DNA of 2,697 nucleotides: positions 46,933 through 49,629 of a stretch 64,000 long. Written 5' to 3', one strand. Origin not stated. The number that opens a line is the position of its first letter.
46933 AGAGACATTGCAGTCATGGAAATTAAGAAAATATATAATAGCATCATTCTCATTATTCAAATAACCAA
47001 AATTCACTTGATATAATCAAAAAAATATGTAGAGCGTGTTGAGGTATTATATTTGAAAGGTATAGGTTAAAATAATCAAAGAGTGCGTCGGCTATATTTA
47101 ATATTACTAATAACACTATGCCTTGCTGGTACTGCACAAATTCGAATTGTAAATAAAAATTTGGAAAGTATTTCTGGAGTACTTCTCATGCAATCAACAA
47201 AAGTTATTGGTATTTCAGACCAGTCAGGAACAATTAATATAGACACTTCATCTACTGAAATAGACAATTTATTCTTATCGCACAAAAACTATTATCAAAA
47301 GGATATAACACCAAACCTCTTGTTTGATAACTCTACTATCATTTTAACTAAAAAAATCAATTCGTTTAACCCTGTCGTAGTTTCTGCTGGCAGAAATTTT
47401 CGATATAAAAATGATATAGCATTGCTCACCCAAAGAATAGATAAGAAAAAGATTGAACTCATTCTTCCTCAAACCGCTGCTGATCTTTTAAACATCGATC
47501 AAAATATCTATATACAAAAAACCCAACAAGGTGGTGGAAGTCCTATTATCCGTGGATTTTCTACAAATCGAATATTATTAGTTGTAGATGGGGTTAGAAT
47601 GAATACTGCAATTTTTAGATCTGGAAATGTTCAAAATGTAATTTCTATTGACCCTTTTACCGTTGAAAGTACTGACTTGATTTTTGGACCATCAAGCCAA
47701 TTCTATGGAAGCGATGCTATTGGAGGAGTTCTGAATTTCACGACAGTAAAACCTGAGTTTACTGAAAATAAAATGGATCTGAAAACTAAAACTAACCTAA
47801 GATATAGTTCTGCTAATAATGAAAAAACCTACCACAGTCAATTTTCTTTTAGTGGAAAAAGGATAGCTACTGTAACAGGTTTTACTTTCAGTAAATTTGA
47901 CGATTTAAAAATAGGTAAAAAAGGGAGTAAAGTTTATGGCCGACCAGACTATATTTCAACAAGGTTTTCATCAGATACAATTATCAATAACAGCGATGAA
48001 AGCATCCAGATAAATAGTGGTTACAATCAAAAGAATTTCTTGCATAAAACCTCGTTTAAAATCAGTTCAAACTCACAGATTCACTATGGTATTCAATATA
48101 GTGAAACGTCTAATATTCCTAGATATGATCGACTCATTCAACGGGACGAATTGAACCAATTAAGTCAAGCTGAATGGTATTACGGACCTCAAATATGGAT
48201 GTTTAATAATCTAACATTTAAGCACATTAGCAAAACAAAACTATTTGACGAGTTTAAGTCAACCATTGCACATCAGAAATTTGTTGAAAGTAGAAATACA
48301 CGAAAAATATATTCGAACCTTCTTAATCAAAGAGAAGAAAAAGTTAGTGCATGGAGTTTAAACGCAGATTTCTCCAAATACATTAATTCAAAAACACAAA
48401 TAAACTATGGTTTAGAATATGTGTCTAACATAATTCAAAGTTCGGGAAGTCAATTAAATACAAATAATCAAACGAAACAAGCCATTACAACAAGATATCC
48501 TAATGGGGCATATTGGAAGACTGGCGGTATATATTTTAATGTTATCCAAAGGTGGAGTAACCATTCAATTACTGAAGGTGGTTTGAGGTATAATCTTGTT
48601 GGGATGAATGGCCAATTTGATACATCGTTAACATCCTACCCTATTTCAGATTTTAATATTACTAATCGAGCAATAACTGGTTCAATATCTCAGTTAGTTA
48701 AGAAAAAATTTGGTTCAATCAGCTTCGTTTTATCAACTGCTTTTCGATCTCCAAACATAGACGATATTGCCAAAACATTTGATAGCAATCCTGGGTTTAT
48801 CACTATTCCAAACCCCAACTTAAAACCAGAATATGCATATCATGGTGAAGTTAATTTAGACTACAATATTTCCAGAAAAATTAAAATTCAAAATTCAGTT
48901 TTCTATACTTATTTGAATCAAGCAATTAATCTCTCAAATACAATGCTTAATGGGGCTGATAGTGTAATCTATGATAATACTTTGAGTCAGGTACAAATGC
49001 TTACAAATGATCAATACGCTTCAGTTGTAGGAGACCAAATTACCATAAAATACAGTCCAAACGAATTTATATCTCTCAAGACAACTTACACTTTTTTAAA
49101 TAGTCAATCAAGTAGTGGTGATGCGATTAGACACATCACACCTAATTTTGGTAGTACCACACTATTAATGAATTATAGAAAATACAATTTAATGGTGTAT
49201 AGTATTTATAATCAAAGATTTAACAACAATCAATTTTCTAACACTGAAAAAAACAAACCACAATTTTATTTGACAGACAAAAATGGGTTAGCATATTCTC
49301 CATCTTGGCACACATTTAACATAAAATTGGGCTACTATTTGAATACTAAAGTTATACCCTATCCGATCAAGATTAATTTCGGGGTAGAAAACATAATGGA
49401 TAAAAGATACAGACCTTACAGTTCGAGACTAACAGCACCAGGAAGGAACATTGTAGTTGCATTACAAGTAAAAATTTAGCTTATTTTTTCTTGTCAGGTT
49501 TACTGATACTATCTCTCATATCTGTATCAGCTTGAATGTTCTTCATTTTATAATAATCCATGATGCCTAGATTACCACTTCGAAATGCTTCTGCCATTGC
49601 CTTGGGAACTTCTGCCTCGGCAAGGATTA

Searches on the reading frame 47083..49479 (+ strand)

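Call 47: search_protein_families(library=pfam, proteins=[window:47083-49479:+], max_evalue=0.00001)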
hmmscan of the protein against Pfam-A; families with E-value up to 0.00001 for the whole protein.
window:47083-49479:+ (798 aa): 2 families
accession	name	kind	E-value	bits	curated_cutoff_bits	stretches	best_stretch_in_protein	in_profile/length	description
PF07715.20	Plug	-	4.4e-16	59.8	23.9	1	116-216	9-107/107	TonB-dependent Receptor Plug Domain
PF00593.30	TonB_dep_Rec_b-barrel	-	6.2e-08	33.4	27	1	302-771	55-436/436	TonB dependent receptor-like, beta-barrel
